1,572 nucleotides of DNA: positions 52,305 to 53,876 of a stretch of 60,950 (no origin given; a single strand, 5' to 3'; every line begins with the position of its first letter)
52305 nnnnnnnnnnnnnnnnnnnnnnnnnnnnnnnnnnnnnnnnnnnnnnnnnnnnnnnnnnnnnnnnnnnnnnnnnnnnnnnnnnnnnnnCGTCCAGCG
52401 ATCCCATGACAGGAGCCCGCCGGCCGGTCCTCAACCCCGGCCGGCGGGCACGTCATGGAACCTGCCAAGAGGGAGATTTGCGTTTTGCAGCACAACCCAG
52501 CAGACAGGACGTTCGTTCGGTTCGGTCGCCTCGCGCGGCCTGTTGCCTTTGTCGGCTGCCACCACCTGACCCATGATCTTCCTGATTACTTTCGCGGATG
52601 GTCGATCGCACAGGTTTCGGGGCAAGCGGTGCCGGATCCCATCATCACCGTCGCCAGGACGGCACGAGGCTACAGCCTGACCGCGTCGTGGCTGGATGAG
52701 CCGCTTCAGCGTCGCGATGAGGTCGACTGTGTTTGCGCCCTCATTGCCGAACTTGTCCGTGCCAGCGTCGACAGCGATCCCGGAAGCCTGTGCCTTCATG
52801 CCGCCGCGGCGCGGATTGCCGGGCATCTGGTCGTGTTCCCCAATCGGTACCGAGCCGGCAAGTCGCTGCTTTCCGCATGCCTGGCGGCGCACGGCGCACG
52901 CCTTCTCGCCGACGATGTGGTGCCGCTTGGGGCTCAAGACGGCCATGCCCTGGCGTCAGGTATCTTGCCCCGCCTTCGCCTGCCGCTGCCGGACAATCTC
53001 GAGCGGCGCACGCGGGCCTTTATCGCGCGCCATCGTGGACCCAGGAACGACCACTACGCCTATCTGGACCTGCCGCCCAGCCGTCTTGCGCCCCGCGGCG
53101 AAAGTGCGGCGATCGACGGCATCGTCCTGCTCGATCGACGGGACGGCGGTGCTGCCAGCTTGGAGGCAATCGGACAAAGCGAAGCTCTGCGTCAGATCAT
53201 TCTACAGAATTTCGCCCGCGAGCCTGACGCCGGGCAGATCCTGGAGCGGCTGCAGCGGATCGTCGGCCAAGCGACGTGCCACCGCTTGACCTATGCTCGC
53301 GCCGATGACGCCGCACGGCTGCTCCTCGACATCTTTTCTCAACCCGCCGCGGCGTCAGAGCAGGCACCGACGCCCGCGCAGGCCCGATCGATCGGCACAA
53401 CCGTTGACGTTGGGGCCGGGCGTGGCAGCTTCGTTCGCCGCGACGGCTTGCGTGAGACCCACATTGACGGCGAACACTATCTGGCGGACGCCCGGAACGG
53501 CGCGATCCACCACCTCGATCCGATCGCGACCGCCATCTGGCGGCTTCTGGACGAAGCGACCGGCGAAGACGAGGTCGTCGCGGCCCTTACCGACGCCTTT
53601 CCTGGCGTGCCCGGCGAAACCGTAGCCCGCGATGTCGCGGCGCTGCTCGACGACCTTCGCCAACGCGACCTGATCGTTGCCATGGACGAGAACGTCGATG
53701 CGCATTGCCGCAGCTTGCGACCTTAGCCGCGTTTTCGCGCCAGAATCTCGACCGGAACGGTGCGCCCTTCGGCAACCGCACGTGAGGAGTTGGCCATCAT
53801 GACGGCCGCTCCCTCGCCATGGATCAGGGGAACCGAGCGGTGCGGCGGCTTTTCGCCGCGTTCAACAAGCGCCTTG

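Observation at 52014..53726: Gly/Ser/Arg-repeat leader-bearing peptide next to an HprK-like kinase::PqqD (RRE) fusion - possible novel phospho-peptide/RiPP-like system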

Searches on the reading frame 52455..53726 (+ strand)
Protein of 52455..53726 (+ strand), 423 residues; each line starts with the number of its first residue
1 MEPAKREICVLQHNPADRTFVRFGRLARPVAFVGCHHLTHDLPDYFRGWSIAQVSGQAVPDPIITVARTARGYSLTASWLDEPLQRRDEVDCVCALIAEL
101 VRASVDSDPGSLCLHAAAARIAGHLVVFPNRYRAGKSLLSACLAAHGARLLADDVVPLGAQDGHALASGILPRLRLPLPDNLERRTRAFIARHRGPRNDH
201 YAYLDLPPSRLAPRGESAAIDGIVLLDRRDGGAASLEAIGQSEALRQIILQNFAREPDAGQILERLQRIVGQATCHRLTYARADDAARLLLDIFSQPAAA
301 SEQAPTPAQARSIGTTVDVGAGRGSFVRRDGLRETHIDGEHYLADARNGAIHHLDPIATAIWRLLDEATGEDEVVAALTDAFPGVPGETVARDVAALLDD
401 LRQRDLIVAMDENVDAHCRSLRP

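Call 3: search_protein_families(library=pfam, proteins=[window:52455-53726:+], max_evalue=1)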
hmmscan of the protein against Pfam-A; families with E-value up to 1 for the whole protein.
window:52455-53726:+ (423 aa): 1 family
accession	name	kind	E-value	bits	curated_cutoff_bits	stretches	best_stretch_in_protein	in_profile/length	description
PF05402.18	PqqD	-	6.4e-16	58.9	23.4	1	340-407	1-67/67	Coenzyme PQQ synthesis protein D (PqqD)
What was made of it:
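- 53472..53675 (+): PqqD / RiPP-recognition-element domain (Pfam match at residues 340-407). PF05402 at E 6.4e-16, 58.9 bits (call 3).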

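Call 4: search_protein_families(library=ncbifam, proteins=[window:52455-53726:+], max_evalue=1)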
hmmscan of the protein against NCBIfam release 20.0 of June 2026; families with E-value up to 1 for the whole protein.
window:52455-53726:+ (423 aa): 10 families
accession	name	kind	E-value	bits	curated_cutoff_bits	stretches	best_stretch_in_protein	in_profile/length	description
TIGR04352.1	HprK_rel_A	equivalog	5.7e-12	45.3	200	1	111-290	96-277/280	HprK-related kinase A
NF033530.1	lasso_PqqD_Strm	exception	1.9e-10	40.8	70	1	336-406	8-77/78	lasso peptide biosynthesis PqqD family chaperone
TIGR04353.1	PqqD_rel_X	equivalog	4.6e-06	27.5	35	1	345-407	9-73/74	HPr-rel-A system PqqD family peptide chaperone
TIGR03859.1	PQQ_PqqD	equivalog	2.3e-05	24.2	46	1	351-407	26-80/81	pyrroloquinoline quinone biosynthesis peptide chaperone PqqD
TIGR04248.1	SCM_PqqD_rel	equivalog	4.4e-05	23.6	100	1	338-406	13-80/84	SynChlorMet cassette protein ScmD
NF033536.1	lasso_PqqD_Bac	exception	0.0003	20.9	80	1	330-407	10-86/88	lasso peptide biosynthesis PqqD family chaperone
NF046112.1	MSMEG_6209_Nter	domain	0.0046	17.3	25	1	372-403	6-37/56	three-helix bundle dimerization domain-containing protein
TIGR04302.1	geo_PqqD_fam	equivalog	0.0089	16.4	100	1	349-407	44-100/102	GeoRSP system PqqD family peptide chaperone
NF050145.1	RiPP_RRE_HvfC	equivalog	0.18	11.7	142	1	352-409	179-236/237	HvfC family RiPP maturation protein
NF002535.0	PRK02079.1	equivalog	0.19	11.5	101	1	353-407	37-89/92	pyrroloquinoline quinone biosynthesis peptide chaperone PqqD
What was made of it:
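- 52503..53342 (+): Kinase-like module (about residues 17-296): an N-terminal beta domain plus a P-loop domain. TIGR04352 matches residues 111-290 at E 5.7e-12 (call 4).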

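Call 5: find_homologous_proteins(query=window:52455-53723:+, max_evalue=0.001)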
Query window:52455-53723:+ (423 aa): 113 proteins with E <= 0.001 among 8000 candidates.
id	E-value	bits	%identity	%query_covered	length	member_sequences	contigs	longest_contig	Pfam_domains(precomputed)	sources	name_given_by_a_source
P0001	4.8e-270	913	100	98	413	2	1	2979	PF05402.19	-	-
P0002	2.0e-135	470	56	96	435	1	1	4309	PF05402.19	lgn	-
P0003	1.2e-122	428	55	94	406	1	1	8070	PF05402.19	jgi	-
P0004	1.8e-122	427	56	94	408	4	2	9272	PF05402.19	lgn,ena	-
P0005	3.4e-121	423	52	94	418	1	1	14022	PF05402.19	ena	-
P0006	4.9e-104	367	47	93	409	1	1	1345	PF05402.19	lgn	-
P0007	5.4e-104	366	48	93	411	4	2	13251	PF05402.19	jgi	jgi:hypothetical protein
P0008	3.9e-102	360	47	93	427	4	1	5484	PF05402.19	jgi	jgi:hypothetical protein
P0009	6.0e-102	360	47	96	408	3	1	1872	PF05402.19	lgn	-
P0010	3.1e-101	357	46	96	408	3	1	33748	PF05402.19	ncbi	-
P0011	7.6e-101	356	47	93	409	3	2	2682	PF05402.19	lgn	-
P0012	1.1e-100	355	49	90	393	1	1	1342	PF05402.19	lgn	-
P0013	2.2e-100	354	45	94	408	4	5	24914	PF05402.19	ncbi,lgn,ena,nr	ncbi:MAG: PqqD family protein [Rhodospirillales bacterium]|nr:PqqD family protein [Rhodospirillales 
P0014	3.1e-99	351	46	93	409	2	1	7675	PF05402.19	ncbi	-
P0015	5.2e-99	350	45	94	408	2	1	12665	PF05402.19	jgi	jgi:hypothetical protein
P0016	7.1e-99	350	47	93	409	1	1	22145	PF05402.19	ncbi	-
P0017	1.5e-98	348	47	92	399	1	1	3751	PF05402.19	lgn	-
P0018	2.1e-98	348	45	93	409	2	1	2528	PF05402.19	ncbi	-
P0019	4.0e-98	347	46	93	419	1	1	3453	PF05402.19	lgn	-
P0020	5.0e-98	347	47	94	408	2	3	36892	PF05402.19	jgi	jgi:hypothetical protein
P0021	6.1e-98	346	44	93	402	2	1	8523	PF05402.19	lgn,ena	-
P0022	2.1e-97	345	45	91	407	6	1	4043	PF05402.19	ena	-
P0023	2.7e-97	344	44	92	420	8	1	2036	PF05402.19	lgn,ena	-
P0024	4.7e-97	344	46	94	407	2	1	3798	PF05402.19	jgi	jgi:hypothetical protein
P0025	5.5e-97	343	44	91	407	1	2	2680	PF05402.19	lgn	-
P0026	8.5e-97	343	45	94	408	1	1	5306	PF05402.19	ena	-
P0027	2.3e-96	341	45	93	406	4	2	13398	PF05402.19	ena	-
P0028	1.2e-95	339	45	91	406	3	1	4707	PF05402.19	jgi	-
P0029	8.3e-95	336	45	94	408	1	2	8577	PF05402.19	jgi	jgi:hypothetical protein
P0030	1.1e-94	336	45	92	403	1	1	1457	PF05402.19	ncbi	-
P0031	1.5e-94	335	44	94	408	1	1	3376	PF05402.19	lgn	-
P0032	5.1e-94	334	45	91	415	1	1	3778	PF05402.19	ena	-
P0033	4.0e-93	331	44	94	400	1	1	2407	PF05402.19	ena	-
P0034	1.1e-92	329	44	91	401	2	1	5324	PF05402.19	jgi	jgi:hypothetical protein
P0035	1.6e-91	325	41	93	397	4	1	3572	PF05402.19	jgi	jgi:hypothetical protein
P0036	2.2e-91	325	45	94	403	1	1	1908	PF05402.19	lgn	-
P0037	7.8e-91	323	43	92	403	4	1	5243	PF05402.19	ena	-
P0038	2.6e-90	321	45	92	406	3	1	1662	PF05402.19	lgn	-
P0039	5.6e-89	317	41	93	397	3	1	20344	PF05402.19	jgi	-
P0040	1.3e-88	316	43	93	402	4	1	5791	PF05402.19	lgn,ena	-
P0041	1.3e-88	316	41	93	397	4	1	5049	PF05402.19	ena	-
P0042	1.7e-88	315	42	92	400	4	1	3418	PF05402.19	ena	-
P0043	5.1e-88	314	44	94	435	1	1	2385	PF05402.19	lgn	-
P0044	8.2e-88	313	41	93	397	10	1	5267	PF05402.19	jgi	-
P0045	9.2e-88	313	43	96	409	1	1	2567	PF05402.19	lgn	-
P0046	1.9e-87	312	45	91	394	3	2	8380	PF05402.19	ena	-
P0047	3.0e-87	311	41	92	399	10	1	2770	PF05402.19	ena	-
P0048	3.3e-87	311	41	93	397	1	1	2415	PF05402.19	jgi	-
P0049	4.9e-87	311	40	93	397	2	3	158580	PF05402.19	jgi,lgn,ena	-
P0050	6.2e-87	310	41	93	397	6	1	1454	PF05402.19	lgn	-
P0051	6.3e-87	310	43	92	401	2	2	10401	PF05402.19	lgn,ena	-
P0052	8.8e-87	310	41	93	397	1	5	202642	PF05402.19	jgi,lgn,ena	-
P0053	3.1e-86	308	40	93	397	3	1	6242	PF05402.19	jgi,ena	-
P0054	3.1e-86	308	41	93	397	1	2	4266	PF05402.19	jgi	-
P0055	4.4e-86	307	40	93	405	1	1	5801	PF05402.19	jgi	jgi:hypothetical protein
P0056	7.3e-86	307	40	93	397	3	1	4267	PF05402.19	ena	-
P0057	5.3e-85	304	40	93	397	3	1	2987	PF05402.19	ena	-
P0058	5.7e-84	300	42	90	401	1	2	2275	PF05402.19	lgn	-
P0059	8.2e-84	300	40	93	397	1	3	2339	PF05402.19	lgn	-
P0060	3.1e-83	298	41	92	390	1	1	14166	PF05402.19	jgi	jgi:hypothetical protein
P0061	7.9e-82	293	43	92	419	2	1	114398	PF05402.19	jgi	jgi:hypothetical protein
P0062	4.1e-81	291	41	92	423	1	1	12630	PF05402.19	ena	-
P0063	5.2e-81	291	41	92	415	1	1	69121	PF05402.19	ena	-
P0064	2.1e-79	285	40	91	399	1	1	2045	PF05402.19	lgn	-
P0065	3.6e-79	285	44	86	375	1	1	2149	PF05402.19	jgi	jgi:hypothetical protein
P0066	6.4e-79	284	41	85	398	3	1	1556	PF05402.19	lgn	-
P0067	8.3e-79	283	39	92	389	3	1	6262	PF05402.19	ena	-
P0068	4.3e-78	281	39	93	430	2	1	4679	PF05402.19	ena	-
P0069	1.1e-77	280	41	90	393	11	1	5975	PF05402.19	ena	-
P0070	1.9e-77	279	39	85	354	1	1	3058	PF05402.19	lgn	-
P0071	2.5e-76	275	41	93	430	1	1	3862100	PF05402.19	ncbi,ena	-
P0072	7.2e-76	274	39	96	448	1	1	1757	PF05402.19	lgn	-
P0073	6.9e-75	271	41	92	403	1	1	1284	PF05402.19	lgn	-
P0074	1.2e-74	270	40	94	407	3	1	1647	PF05402.19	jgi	-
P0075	2.6e-73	265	39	94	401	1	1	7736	PF05402.19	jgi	-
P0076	5.2e-73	264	38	92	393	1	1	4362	PF05402.19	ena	-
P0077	4.4e-72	261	41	93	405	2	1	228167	PF05402.19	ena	-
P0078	9.9e-71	257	39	94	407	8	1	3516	PF05402.19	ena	-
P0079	1.2e-70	257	38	94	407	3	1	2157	PF05402.19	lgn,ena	-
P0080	1.5e-70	256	40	92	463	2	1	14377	PF05402.19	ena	-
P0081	1.5e-69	253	39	92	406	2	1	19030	PF05402.19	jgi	jgi:hypothetical protein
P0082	1.2e-68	250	44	73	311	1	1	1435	PF05402.19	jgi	-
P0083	1.2e-64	237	39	90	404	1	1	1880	PF05402.19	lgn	-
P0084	1.8e-64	236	37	87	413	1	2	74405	PF05402.19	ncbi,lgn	ncbi:MAG: PqqD family protein [Rhodomicrobiaceae bacterium]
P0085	1.4e-63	233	39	86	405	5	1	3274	PF05402.19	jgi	jgi:hypothetical protein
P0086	7.0e-59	218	36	92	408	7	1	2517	PF05402.19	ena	-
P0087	3.9e-58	215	35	92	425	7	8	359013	PF05402.19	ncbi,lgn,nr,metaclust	ncbi:MAG: PqqD family protein [Proteobacteria bacterium]|nr:PqqD family protein [Pseudomonadota bact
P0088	6.8e-57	211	39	79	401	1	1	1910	PF05402.19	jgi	jgi:hypothetical protein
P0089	2.5e-56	209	35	93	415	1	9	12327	PF05402.19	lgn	-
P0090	4.8e-56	208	33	87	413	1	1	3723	PF05402.19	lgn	-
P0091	6.9e-56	208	37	88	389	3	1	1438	PF05402.19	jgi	jgi:hypothetical protein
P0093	3.7e-55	206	37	92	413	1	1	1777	PF05402.19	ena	-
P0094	1.3e-53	200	36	95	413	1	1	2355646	PF05402.19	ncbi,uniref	ncbi:PqqD family peptide modification chaperone [Aliiroseovarius sp. S253]|uniref:PqqD family peptid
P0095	3.3e-53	199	34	95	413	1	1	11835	PF05402.19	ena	-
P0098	2.9e-51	193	33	93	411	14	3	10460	PF05402.19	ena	-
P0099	8.4e-51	191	34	95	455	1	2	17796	PF05402.19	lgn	-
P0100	7.0e-50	188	32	95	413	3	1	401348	PF05402.19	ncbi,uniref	ncbi:PqqD family protein [Ruegeria arenilitoris]|uniref:PqqD family protein n=1 Tax=Ruegeria arenili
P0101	1.5e-49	187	37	87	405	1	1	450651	PF05402.19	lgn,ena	-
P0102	1.2e-47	181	34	93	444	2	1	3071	PF05402.19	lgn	-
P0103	6.3e-47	178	33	94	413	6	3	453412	PF05402.19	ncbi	-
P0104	2.4e-45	173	41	60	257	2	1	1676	PF05402.19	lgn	-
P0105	4.2e-45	172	33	92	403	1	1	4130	PF05402.19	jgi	jgi:hypothetical protein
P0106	8.3e-45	171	36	83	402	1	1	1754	PF05402.19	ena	-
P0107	2.2e-42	163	36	87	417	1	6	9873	PF05402.19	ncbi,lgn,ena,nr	ncbi:MAG: PqqD family peptide modification chaperone [Maritimibacter sp.]|nr:PqqD family peptide mod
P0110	6.3e-37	145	37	80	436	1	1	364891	PF05402.19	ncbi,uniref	ncbi:PqqD family protein [Halomonas sp. CS7]|uniref:PqqD family protein n=1 Tax=Halomonas pelophila 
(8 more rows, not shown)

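Call 10: find_related_loci(query=A2, collection=genome_contigs, flank=6000)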
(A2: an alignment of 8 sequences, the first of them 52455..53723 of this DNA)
Query A2 (423 aa) in genome_contigs; peptide patterns used: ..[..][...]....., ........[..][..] (x = any residue, [..] = any of these).
76 stretches matched a pattern; 38 encode a relative of the query (tblastn E <= 1e-3); 38 distinct loci.
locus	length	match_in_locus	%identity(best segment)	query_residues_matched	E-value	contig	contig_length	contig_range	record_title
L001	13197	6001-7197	47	17-414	4e-105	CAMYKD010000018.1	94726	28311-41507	MAG: uncultured Kiloniellales bacterium isolate ES_M_Alpha_08 genome assembly, contig: scaffold_726, whole genome shotgu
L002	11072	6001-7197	46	17-414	1e-104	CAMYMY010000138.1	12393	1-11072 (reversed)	MAG: uncultured Kiloniellales bacterium isolate FCS_M_Alpha_09 genome assembly, contig: scaffold_8742, whole genome shot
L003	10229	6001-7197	45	17-414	1e-103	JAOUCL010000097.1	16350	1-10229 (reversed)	MAG: Rhodospirillales bacterium isolate 24_Oct_SF_Bin19 24_Oct_SF_Bin19_scaffold_583_c1, whole genome shotgun sequence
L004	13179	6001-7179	43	17-408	4e-94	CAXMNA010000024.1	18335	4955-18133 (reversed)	MAG: uncultured Gammaproteobacteria bacterium isolate 07C-BC-St02_bin.9.orig genome assembly, contig: k141_4487470, whol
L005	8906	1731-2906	41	17-409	5e-92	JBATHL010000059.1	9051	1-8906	MAG: Gammaproteobacteria bacterium isolate MFD10361_ilm_asm_bin2 k127_1068, whole genome shotgun sequence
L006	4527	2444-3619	42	15-407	4e-91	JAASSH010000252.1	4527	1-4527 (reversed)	MAG: Gammaproteobacteria bacterium isolate HS_metabat.13 HS_C2085, whole genome shotgun sequence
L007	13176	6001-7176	40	17-409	8e-91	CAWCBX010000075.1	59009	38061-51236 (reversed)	MAG: uncultured Gammaproteobacteria bacterium isolate MFD03551.bin.3.55 genome assembly, contig: contig_40822, whole gen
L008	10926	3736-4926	45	23-420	6e-85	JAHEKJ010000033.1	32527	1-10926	MAG: Gammaproteobacteria bacterium isolate Ww580 NODE_2959_length_32527_cov_8.659662, whole genome shotgun sequence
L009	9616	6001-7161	45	23-407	1e-82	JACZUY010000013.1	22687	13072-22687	MAG: Proteobacteria bacterium isolate B17T1B10 B17T1B10_NODE1036, whole genome shotgun sequence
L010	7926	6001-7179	41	20-413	2e-82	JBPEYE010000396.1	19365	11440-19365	MAG: Gammaproteobacteria bacterium isolate MAG42 MAG42_MAG42_396, whole genome shotgun sequence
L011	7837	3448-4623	40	17-409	2e-82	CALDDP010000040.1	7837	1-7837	MAG: uncultured Gammaproteobacteria bacterium isolate N1_Bin_MAXBIN__089_1 genome assembly, contig: c_000003585909, whol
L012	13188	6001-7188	39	17-409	2e-80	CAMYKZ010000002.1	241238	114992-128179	MAG: uncultured Afifella sp. isolate FCS_M_Alpha_12 genome assembly, contig: scaffold_135, whole genome shotgun sequence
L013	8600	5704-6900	37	17-407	3e-79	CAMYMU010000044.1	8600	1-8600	MAG: uncultured Ectothiorhodospiraceae bacterium isolate ES_Gamma_071 genome assembly, contig: scaffold_4196, whole geno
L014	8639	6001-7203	42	23-409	1e-78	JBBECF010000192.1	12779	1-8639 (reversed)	MAG: Dongiaceae bacterium isolate LejiaF_69_107 Lejia_F_6893_length_12779_cov_63, whole genome shotgun sequence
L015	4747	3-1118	40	64-407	2e-76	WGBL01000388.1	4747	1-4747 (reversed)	MAG: Hyphomicrobiales bacterium isolate S144_23 k151_529883, whole genome shotgun sequence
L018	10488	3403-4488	40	49-408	7e-71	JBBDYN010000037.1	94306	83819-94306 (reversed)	MAG: Xanthobacteraceae bacterium isolate LejiaD_64_30 Lejia_D_466_length_94306_cov_18, whole genome shotgun sequence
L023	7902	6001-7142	39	12-403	1e-59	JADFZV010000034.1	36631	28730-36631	MAG: Alphaproteobacteria bacterium isolate nKLKbin1 nKLK_bin1_NODE_34_length_36631_cov_4.090648, whole genome shotgun se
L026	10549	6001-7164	31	30-407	9e-53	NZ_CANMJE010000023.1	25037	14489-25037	Uncultured Shimia sp. isolate 4-924.fasta NODE_23, whole genome shotgun sequence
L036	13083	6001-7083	30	42-398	1e-42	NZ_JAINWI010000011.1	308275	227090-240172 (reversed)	Seohaeicola saemankumensis strain IOP_23 contig11, whole genome shotgun sequence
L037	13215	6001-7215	41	16-409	5e-81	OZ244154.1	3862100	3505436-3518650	MAG: Aestuariivirgaceae bacterium isolate 5d58ee39-098d-494c-bd90-57b7a1f43d2a genome assembly, chromosome: 1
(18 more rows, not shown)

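Call 16: search_protein_families(library=pfam, proteins=[L036:3963-5456:+, L018:1481-2812:+, L026:7140-7739:+, L037:7172-7771:+, L015:1284-2060:+, L023:5345-5890:-, L002:8587-9276:+, L009:5212-5865:+], max_evalue=0.1)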
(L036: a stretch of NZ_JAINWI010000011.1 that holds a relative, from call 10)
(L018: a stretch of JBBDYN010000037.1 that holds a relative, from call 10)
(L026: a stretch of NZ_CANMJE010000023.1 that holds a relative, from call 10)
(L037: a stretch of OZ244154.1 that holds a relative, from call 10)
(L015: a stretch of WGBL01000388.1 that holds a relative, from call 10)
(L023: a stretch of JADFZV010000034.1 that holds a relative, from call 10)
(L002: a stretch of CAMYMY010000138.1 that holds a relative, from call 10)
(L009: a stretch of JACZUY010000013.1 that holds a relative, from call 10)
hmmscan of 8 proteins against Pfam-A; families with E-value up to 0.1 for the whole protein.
L036:3963-5456:+ (498 aa): 1 family
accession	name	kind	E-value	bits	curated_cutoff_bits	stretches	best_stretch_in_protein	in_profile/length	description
PF00082.27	Peptidase_S8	-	4.5e-25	89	21.8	1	236-477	4-288/288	Subtilase family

L018:1481-2812:+ (444 aa): 2 families
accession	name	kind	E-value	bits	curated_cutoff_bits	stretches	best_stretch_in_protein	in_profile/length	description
PF00082.27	Peptidase_S8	-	2.5e-28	99.7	21.8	1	176-419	3-288/288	Subtilase family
PF10745.14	DUF2530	-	0.076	13.7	25.5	0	135-192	6-64/77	Protein of unknown function (DUF2530)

L026:7140-7739:+ (200 aa): 1 family
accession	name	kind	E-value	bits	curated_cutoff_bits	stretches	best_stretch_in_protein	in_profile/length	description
PF03413.25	PepSY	-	0.002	18.9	24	1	141-197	2-58/60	Peptidase propeptide and YPEB domain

L037:7172-7771:+ (200 aa): 0 families

L015:1284-2060:+ (259 aa): 1 family
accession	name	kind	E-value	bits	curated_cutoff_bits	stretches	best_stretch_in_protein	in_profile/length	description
PF03413.25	PepSY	-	9.2e-05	23.1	24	1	204-253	4-53/60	Peptidase propeptide and YPEB domain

L023:5345-5890:- (182 aa): 4 families
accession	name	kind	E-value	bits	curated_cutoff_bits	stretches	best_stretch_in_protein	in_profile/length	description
PF09626.15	DHC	-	3.5e-25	89.7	22.2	1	77-170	2-109/116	Dihaem cytochrome c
PF14522.11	Cytochrome_C7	-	0.0056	16.9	24.8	0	153-172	32-51/67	Cytochrome c7 and related cytochrome c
PF00034.26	Cytochrom_C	-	0.007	18.1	21.3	0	158-176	4-23/90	Cytochrome c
PF09699.15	Paired_CXXCH_1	-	0.011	15.9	20.6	0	74-85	3-14/41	Doubled CXXCH motif (Paired_CXXCH_1)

L002:8587-9276:+ (230 aa): 0 families

L009:5212-5865:+ (218 aa): 3 families
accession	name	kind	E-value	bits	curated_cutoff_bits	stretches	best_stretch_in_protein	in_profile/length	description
PF06810.17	Phage_scaffold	-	0.0026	18.2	35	1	116-197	21-105/170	Phage capsid assembly scaffolding protein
PF01442.23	Apolipoprotein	-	0.0095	16.1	90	1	113-205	102-188/190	Apolipoprotein A1/A4/E domain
PF21725.3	T7SS_signal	-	0.034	14.4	27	1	113-205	146-233/241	Putative T7SS secretion signal domain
